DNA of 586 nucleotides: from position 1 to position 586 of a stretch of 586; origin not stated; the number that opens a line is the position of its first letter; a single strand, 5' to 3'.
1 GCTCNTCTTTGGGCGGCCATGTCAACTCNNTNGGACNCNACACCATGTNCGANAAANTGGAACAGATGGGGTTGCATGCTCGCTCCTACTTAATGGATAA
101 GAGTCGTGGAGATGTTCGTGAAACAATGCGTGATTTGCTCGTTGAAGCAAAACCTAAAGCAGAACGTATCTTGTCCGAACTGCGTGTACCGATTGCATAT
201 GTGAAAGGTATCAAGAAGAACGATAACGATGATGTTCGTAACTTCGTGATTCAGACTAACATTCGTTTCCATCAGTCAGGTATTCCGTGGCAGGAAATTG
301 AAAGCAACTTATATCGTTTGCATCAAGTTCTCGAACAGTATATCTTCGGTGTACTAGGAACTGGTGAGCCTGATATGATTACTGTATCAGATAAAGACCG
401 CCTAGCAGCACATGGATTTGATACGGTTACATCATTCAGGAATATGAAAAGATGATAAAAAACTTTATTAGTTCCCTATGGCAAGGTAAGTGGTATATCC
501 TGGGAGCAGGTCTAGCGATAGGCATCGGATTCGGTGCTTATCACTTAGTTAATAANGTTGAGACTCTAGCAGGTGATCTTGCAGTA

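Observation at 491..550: Downstream gene opens with a glycine-zipper transmembrane helix, a candidate holin, spanin-like or other small membrane-anchored protein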

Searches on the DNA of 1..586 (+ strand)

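Call 4: search_dna_similar(query=window:1-586:+, collection=phages, mode=near, max_rows=30)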
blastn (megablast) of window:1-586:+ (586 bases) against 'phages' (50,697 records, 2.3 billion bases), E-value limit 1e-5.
Records with a match: 436; places in all: 438; records where one place covers at least 80% of the query: 308.
Best place of each record, by identity: 95-99% 12; 90-95% 247; 80-90% 177.
By first word of the organism name: Salmonella 269; Escherichia 130; Phage 12; Bacteriophage 10; Shigella 4; Citrobacter 3; Klebsiella 3; Listeria 2; Escherchia 1; Campylobacter 1; and 1 more.
By host as written in the record: - 58; Escherichia coli 41; Salmonella enterica subsp. enterica serovar Enteritidis PT1 39; Salmonella sp. 25; Salmonella enterica 23; Salmonella enterica subsp. enterica serovar Enteritidis 21; Salmonella enterica subsp. enterica 19; Escherichia coli K-12 17; and 88 more.
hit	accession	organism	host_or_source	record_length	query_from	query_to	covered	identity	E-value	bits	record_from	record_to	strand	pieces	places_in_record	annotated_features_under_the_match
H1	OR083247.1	Escherichia phage Bf23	Escherichia coli BW25113 strain K-12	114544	40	586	93%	98.9%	0e+0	985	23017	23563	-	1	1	hypothetical protein | I-spanin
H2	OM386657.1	Escherichia phage vB_EcoS_ESCO30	Escherichia coli DH5a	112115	40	586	93%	96.7%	0e+0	918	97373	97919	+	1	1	hypothetical protein (x2)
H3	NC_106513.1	Escherichia phage vB_EcoS_ESCO30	Escherichia coli DH5a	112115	40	586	93%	96.7%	0e+0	918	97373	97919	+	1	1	hypothetical protein (x2)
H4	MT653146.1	Salmonella phage 8sent1748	Salmonella enterica subsp. enterica ...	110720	40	586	93%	93.4%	0e+0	819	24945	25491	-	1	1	hypothetical protein | Rz-like lysis protein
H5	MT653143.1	Salmonella phage 3sent1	Salmonella enterica subsp. enterica ...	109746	40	586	93%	93.4%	0e+0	819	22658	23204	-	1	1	hypothetical protein | putative I-spanin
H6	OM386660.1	Escherichia phage vB_EcoS_ESCO40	Escherichia coli DH5a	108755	40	586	93%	92.5%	0e+0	791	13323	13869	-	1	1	hypothetical protein | i-spanin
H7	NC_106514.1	Escherichia phage vB_EcoS_ESCO40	Escherichia coli DH5a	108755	40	586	93%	92.5%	0e+0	791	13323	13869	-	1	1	hypothetical protein | i-spanin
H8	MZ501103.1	Escherichia phage SelmaRatti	Escherichia coli K-12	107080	40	586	93%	92.0%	0e+0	774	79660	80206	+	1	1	hypothetical protein | i-spanin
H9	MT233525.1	Salmonella phage vB_Sen_H9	Salmonella enterica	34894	40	586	93%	91.4%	0e+0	758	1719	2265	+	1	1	hypothetical protein (x2)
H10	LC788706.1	Escherichia coli phage KS_S14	Sewage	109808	40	586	88%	95.2%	7e-177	825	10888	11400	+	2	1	hypothetical protein (x2)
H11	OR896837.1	Escherichia phage vB_Eco_mar004NP2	Escherichia coli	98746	40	586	88%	95.2%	7e-177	825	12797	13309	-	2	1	hypothetical protein | Rz-like spanin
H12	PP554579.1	Salmonella phage PMBT29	Salmonella enterica subsp. enterica ...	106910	40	586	88%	95.2%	7e-177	825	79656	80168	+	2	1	hypothetical protein (x2)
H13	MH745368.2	Escherichia phage fp01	Escherichia coli; Salmonella sp.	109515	40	586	88%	94.8%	7e-177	814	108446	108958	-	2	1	hypothetical protein (x2)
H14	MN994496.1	Phage NBEco002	-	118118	40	586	88%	94.8%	7e-177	814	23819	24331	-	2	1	hypothetical protein (x2)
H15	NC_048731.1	Escherichia phage fp01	Escherichia coli; Salmonella sp.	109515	40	586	88%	94.8%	7e-177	814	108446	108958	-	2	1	hypothetical protein | Rz-like spanin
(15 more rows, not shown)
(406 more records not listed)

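Call 5: get_annotated_region(hit=H1, flank=5000)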
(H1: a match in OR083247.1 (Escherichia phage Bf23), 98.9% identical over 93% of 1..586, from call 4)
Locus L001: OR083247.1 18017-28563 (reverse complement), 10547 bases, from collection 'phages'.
description: Escherichia phage Bf23, complete genome.
organism: Escherichia phage Bf23 (NCBI taxid 2932881)
taxonomy: Viruses; Duplodnaviria; Heunggongvirae; Uroviricota; Caudoviricetes; Demerecviridae; Markadamsvirinae; Tequintavirus; Tequintavirus BF23
host: Escherichia coli BW25113 strain K-12; source: -; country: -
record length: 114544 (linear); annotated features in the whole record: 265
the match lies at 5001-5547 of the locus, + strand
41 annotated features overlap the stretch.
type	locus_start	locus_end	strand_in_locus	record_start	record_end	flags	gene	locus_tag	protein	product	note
CDS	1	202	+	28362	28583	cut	-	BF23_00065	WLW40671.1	hypothetical protein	ab initio prediction:glimmer_phanotate_prodigal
CDS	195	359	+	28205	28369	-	-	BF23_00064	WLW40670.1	hypothetical protein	ab initio prediction:glimmer_phanotate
tRNA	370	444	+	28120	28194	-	-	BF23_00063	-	tRNA-Thr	tRNA-Thr(tgt)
regulatory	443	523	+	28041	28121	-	-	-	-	promoter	hypothetical early promoter predicted by Sigma70Pred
CDS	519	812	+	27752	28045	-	-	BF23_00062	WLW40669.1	hypothetical protein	ab initio prediction:glimmer_phanotate_prodigal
CDS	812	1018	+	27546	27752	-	-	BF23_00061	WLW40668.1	hypothetical protein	ab initio prediction:glimmer_phanotate_prodigal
tRNA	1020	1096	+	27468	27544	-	-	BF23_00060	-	tRNA-Ile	tRNA-Ile(gat)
tRNA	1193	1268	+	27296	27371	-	-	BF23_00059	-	tRNA-Met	tRNA-Met(cat)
CDS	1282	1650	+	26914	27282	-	-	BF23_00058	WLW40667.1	hypothetical protein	ab initio prediction:glimmer_phanotate_prodigal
CDS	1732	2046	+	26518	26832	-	-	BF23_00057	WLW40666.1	hypothetical protein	ab initio prediction:glimmer_phanotate_prodigal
regulatory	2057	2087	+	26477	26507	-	-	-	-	terminator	hypothetical rho-independent terminator predicted by ARNold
regulatory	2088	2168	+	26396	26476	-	-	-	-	promoter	hypothetical early promoter predicted by Sigma70Pred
CDS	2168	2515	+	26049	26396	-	-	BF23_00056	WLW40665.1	hypothetical protein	ab initio prediction:glimmer_phanotate_prodigal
regulatory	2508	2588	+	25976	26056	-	-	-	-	promoter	hypothetical early promoter predicted by Sigma70Pred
CDS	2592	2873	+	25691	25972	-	-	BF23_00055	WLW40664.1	hypothetical protein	ab initio prediction:glimmer_phanotate_prodigal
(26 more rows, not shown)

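Call 59: search_rna_families(source=window, threshold=evalue, max_evalue=1)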
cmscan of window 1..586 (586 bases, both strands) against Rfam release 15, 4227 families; matches with E-value up to 1: 0.
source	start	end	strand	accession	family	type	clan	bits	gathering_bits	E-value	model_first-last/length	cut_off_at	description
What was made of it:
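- Tried and rejected: Nothing found (call 59).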
